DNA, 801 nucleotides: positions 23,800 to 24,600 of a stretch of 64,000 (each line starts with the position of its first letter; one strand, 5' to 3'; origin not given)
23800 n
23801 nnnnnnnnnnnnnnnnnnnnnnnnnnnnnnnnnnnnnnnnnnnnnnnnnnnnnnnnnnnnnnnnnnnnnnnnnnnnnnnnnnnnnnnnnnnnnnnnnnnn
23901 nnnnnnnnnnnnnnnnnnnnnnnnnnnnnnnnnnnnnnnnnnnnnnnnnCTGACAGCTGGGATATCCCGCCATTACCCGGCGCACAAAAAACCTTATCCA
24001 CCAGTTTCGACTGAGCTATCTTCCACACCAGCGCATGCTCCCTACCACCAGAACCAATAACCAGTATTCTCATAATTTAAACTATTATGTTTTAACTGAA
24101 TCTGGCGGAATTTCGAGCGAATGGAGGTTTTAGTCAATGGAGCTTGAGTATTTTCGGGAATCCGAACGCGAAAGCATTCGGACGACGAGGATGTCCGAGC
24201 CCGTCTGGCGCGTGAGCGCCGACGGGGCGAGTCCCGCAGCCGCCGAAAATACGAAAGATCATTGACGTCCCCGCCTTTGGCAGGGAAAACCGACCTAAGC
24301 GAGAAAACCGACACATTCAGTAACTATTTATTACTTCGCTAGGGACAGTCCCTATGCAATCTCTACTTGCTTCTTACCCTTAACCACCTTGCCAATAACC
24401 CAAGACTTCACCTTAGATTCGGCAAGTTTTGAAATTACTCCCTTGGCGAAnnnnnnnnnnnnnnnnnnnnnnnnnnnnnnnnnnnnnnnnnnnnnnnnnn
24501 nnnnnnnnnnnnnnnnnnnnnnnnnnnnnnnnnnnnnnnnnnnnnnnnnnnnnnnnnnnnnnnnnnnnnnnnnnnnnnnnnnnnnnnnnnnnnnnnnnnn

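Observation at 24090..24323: GC-rich, TIR-bounded 230-bp element embedded between purM and purD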

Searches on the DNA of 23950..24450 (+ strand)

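Call 4: search_rna_families(source=window, start=23950, end=24450, threshold=evalue, max_evalue=10, show_alignments=3)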
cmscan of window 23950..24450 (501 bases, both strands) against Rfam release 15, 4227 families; matches with E-value up to 10: 3.
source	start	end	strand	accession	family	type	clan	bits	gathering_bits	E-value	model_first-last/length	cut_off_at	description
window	24089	24117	-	RF01352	CRISPR-DR43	Gene; CRISPR;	CL00014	16.1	35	9.9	1-29/29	no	CRISPR RNA direct repeat element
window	24136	24208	+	RF02464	Ms_AS-4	Gene; sRNA;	-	14.9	50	8.6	1-82/82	no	Actinobacteria sRNA Ms_AS-4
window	24152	24225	-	RF02374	YenS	Gene; sRNA;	-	13.5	80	1.8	1-169/169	no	Yersinia YenS sRNA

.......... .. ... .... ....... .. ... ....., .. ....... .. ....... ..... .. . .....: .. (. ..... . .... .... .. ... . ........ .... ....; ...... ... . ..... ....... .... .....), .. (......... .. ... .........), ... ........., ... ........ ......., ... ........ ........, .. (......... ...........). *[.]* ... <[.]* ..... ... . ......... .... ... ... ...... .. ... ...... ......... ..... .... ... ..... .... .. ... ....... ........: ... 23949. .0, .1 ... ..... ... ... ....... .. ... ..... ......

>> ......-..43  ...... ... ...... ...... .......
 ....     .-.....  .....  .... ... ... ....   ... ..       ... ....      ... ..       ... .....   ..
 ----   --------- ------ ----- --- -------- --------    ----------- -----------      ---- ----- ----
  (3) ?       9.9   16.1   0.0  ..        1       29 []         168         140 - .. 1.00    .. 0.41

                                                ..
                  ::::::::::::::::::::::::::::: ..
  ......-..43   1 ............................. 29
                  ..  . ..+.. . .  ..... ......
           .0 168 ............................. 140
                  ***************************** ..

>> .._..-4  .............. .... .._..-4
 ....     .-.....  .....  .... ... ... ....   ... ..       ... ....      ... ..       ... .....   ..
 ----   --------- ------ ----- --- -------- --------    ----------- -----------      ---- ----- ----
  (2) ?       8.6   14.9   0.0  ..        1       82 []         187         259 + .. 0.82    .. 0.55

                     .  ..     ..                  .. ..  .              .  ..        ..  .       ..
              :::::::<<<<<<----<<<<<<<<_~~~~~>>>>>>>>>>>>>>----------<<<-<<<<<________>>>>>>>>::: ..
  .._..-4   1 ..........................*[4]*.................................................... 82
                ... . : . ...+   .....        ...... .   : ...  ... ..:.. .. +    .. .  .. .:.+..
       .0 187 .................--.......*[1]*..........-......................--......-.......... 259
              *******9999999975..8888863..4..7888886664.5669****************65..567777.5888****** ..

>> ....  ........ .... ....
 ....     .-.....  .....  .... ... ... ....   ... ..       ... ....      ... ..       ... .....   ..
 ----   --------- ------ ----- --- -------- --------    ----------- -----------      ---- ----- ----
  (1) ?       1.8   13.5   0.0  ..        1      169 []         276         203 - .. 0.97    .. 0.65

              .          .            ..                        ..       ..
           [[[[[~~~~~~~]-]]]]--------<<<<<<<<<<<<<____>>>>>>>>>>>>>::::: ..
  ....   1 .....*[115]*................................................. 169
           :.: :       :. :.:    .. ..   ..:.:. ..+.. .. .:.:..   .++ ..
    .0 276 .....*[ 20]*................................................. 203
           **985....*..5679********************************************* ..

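Call 23: search_dna_similar(query=window:24074-24351:+, collection=plasmids, mode=distant, max_evalue=1)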
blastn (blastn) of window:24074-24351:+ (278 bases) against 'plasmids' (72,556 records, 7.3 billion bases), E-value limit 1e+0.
Records with a match: 2; places in all: 2; records where one place covers at least 80% of the query: 0.
Best place of each record, by identity: 80-90% 2.
By first word of the organism name: Sphingomonas 1; Sinorhizobium 1.
By predicted mobility (MOB-suite, as given by PLSDB): non-mobilizable 1; conjugative 1.
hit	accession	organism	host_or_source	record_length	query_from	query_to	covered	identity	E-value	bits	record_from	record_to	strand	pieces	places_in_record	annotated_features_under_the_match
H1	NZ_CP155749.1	Sphingomonas parapaucimobilis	Chinese cabbage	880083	110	146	13%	84.6%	8e-1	42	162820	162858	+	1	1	treY: malto-oligosyltrehalose synthase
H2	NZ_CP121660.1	Sinorhizobium terangae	Desmanthus virgatus,cell culture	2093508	141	172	12%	87.5%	8e-1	41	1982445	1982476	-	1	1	none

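Call 24: search_dna_similar(query=window:24074-24351:+, collection=phages, mode=distant, max_evalue=1)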
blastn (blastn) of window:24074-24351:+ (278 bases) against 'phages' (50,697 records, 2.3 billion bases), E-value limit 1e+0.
Records with a match: 1; places in all: 1; records where one place covers at least 80% of the query: 0.
Best place of each record, by identity: 60-80% 1.
By first word of the organism name: Pseudanabaena 1.
By host as written in the record: Pseudanabaena sp. 1.
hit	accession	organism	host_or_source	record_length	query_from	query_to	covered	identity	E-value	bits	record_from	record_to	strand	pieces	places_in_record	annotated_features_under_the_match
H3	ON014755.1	Pseudanabaena phage Pam3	Pseudanabaena sp.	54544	86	152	24%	74.6%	9e-1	39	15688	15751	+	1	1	spike protein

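Call 33: search_rna_families(sources=[L005, L006, L007, L008], threshold=gathering)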
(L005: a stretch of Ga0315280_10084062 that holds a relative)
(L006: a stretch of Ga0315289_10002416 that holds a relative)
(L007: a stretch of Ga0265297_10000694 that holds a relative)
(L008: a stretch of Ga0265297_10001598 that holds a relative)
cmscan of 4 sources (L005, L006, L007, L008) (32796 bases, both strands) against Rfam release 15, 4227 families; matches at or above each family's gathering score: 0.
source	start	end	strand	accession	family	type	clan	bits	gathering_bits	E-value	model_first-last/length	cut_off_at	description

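Call 52: build_rna_model(alignment_id=A3, structure=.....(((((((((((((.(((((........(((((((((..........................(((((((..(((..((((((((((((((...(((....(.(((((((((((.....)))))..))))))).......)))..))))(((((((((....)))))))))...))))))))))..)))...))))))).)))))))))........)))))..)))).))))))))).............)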
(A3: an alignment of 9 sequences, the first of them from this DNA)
Model R1 built from alignment A3 (9 sequences, 255 columns); structure: as given.
model positions 226; base pairs 75; branch points 1; effective number of sequences 0.98; information 0.59 bits per position. Calibrated on 0.2 Mb of random sequence (short: E-values are rough).
structure used (alignment columns):
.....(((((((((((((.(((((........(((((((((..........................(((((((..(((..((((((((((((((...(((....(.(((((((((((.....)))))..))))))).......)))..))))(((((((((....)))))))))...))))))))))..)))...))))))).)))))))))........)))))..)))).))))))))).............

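Call 53: search_with_rna_model(model_id=R1, sources=[window, L002, L003, L004, L005, L006, L007, L008, L009, L010, L011, L012, L013, L014, L015, L016, L017, L018, L019, L020, L021, L022, L023, L024, L025, L026, L027, L028, L029, L030, L031, L032, L033, L034, L035, L036, L037, L038, L039, L040, L041, L042, L043, L044, L045, L046, L047, L048, L049, L050, L051], max_evalue=1, make_alignment=true)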
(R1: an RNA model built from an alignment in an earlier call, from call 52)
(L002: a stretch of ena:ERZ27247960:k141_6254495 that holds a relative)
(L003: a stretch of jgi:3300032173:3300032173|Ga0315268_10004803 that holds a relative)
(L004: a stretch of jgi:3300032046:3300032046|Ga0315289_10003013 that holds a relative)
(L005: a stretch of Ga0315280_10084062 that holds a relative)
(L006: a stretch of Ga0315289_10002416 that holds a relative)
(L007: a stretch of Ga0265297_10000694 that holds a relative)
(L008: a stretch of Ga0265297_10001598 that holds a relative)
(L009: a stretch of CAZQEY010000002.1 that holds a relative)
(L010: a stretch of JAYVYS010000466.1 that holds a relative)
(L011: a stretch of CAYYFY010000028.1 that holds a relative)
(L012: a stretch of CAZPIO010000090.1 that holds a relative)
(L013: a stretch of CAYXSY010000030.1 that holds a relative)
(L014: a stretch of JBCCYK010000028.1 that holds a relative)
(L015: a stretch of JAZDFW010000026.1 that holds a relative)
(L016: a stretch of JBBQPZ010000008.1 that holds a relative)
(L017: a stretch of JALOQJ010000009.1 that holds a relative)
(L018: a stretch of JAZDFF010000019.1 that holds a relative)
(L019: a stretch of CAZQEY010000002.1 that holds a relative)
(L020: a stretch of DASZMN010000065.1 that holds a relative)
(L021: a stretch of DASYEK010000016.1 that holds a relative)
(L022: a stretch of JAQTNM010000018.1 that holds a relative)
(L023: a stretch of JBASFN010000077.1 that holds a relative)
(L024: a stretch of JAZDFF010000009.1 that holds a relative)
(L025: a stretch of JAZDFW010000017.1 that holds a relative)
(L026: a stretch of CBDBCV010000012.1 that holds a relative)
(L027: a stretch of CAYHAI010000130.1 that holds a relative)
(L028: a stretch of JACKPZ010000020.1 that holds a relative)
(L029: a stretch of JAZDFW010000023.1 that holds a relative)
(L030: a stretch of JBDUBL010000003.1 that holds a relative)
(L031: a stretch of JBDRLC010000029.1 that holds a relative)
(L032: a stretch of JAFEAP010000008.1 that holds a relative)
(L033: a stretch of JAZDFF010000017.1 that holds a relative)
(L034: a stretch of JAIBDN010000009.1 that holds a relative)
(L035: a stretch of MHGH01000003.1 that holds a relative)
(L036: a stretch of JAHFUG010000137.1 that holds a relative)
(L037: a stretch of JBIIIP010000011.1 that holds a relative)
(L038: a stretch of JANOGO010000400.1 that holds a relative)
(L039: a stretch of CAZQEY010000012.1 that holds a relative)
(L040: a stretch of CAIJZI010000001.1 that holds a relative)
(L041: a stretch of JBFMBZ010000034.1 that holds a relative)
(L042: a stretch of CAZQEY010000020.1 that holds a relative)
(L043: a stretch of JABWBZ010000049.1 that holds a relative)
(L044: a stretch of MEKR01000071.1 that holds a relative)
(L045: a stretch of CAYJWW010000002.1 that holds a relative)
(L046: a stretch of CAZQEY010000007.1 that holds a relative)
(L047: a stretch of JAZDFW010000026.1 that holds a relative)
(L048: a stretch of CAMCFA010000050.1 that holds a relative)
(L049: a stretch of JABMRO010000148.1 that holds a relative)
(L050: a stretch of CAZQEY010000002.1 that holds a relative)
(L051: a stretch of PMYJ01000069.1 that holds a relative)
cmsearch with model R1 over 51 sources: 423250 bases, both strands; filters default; matches with E-value up to 1: 45.
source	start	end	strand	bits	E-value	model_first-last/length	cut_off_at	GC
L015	4319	4544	-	258.8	3.3e-60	1-226/226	no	0.49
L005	2003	2243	+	253.6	5.6e-59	1-226/226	no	0.56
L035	2487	2711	-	248.3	1.1e-57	1-226/226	no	0.48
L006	4961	5187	+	233.6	3.8e-54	1-226/226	no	0.52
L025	3181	3427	+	229.1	4.7e-53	1-226/226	no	0.55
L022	6644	6879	-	228.6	6.2e-53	1-226/226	no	0.54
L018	515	752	+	226.8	1.7e-52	1-226/226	no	0.53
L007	4989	5212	+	224.7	5.3e-52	1-226/226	no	0.57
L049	130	355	+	224.2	7.1e-52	1-226/226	no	0.55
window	24086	24326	-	222.5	1.8e-51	1-226/226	no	0.53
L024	4812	5047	+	221.9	2.6e-51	1-226/226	no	0.51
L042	1623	1845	+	217.9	2.3e-50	1-226/226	no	0.52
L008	4874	5119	+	216.1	6.5e-50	1-226/226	no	0.54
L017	546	774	-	215.2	1e-49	10-226/226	5'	0.54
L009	53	275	+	214.4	1.6e-49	1-226/226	no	0.53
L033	2148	2406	+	214.1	1.9e-49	1-226/226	no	0.54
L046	3282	3507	+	206.5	1.3e-47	1-226/226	no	0.54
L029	5635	5954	+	206.3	1.5e-47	1-226/226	no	0.51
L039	170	401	+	200.2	4.3e-46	1-226/226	no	0.54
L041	4970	5214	-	195.2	7e-45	1-226/226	no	0.56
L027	3446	3669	+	191.4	5.8e-44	1-226/226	no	0.54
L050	161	419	-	190.7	8.5e-44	1-226/226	no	0.54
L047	1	165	+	164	2.3e-37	62-226/226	5'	0.56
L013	6326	6546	+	158.7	4.3e-36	1-226/226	no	0.57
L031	5026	5256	+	155.9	2.1e-35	1-226/226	no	0.56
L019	5578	5796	-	125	5.7e-28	1-226/226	no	0.51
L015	4323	4548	+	63.4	4.2e-13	1-226/226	no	0.48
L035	2491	2715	+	44.7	1.3e-08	1-226/226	no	0.48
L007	4985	5208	-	42.9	3.7e-08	1-226/226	no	0.56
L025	3177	3423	-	41.3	8.6e-08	1-226/226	no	0.55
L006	4957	5183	-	41.1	1e-07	1-226/226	no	0.52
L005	1999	2239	-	39.5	2.3e-07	1-226/226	no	0.57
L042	1619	1841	-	37.9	5.8e-07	1-226/226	no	0.52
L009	49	271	-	35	2.9e-06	1-226/226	no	0.52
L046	3278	3503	-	34.3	4.3e-06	1-226/226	no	0.54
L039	166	397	-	30.2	4.1e-05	1-226/226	no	0.53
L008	4870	5115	-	29.9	4.9e-05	1-226/226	no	0.54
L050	165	423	+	27.5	0.00019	1-226/226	no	0.54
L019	5582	5800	+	25.6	0.00052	1-226/226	no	0.51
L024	4808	5043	-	21.5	0.0051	1-226/226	no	0.5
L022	6648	6883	+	20.8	0.0074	1-226/226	no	0.54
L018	511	748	-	20.3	0.0099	1-226/226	no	0.53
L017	550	774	+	17.7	0.042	1-213/226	3'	0.54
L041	4974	5218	+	12.3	0.87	1-226/226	no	0.56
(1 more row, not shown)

Alignment A4: 45 matches aligned to the model, 591 columns, each read 5' to 3' on its own strand. Consensus structure (alignment columns), stored with it:
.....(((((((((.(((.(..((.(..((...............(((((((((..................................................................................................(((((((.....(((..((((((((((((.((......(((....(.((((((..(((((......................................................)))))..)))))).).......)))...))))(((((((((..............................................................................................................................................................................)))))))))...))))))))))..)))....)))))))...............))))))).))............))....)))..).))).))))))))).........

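Call 54: search_with_rna_model(model_id=R1, sources=[window, L005, L006, L007, L008, L009, L013, L015, L017, L018, L019, L022, L024, L025, L027, L029, L031, L033, L035, L039, L041, L042, L046, L047, L049, L050], max_evalue=1e-30, make_alignment=true)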
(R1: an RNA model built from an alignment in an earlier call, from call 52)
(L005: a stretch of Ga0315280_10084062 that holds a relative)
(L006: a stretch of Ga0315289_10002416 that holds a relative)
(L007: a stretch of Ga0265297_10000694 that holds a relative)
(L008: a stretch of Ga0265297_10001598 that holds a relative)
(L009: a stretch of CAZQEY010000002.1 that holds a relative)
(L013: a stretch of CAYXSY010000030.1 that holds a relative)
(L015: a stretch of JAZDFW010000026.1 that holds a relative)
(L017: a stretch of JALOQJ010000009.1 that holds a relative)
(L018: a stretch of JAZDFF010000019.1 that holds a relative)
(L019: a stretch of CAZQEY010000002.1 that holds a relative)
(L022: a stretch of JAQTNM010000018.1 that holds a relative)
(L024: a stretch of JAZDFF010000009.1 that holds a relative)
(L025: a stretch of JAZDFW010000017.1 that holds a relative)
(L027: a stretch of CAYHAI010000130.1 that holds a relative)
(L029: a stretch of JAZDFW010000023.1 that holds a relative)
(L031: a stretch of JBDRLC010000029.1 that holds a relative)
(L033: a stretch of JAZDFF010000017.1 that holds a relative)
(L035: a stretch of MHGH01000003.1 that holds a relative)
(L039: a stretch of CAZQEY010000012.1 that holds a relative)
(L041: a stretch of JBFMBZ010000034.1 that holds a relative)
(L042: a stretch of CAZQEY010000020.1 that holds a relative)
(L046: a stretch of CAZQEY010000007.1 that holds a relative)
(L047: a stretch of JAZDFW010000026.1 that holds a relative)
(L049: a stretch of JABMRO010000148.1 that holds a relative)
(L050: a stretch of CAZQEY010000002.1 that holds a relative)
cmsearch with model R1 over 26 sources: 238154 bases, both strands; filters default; matches with E-value up to 1e-30: 25.
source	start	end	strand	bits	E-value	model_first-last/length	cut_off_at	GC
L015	4319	4544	-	258.8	1.8e-60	1-226/226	no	0.49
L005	2003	2243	+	253.6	3.2e-59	1-226/226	no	0.56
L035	2487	2711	-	248.3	6.1e-58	1-226/226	no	0.48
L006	4961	5187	+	233.6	2.2e-54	1-226/226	no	0.52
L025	3181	3427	+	229.1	2.7e-53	1-226/226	no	0.55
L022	6644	6879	-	228.6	3.5e-53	1-226/226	no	0.54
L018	515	752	+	226.8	9.3e-53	1-226/226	no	0.53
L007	4989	5212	+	224.7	3e-52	1-226/226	no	0.57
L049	130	355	+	224.2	4e-52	1-226/226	no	0.55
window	24086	24326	-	222.5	1e-51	1-226/226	no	0.53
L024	4812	5047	+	221.9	1.5e-51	1-226/226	no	0.51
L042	1623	1845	+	217.9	1.3e-50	1-226/226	no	0.52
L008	4874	5119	+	216.1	3.6e-50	1-226/226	no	0.54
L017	546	774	-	215.2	5.8e-50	10-226/226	5'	0.54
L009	53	275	+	214.4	9.1e-50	1-226/226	no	0.53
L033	2148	2406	+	214.1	1.1e-49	1-226/226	no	0.54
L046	3282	3507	+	206.5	7.3e-48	1-226/226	no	0.54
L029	5635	5954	+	206.3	8.3e-48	1-226/226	no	0.51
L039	170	401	+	200.2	2.4e-46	1-226/226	no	0.54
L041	4970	5214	-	195.2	4e-45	1-226/226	no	0.56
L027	3446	3669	+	191.4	3.2e-44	1-226/226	no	0.54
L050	161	419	-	190.7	4.8e-44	1-226/226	no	0.54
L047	1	165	+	164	1.3e-37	62-226/226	5'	0.56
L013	6326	6546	+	158.7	2.4e-36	1-226/226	no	0.57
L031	5026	5256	+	155.9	1.2e-35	1-226/226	no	0.56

Alignment A5: 25 matches aligned to the model, 338 columns, each read 5' to 3' on its own strand. Consensus structure (alignment columns), stored with it:
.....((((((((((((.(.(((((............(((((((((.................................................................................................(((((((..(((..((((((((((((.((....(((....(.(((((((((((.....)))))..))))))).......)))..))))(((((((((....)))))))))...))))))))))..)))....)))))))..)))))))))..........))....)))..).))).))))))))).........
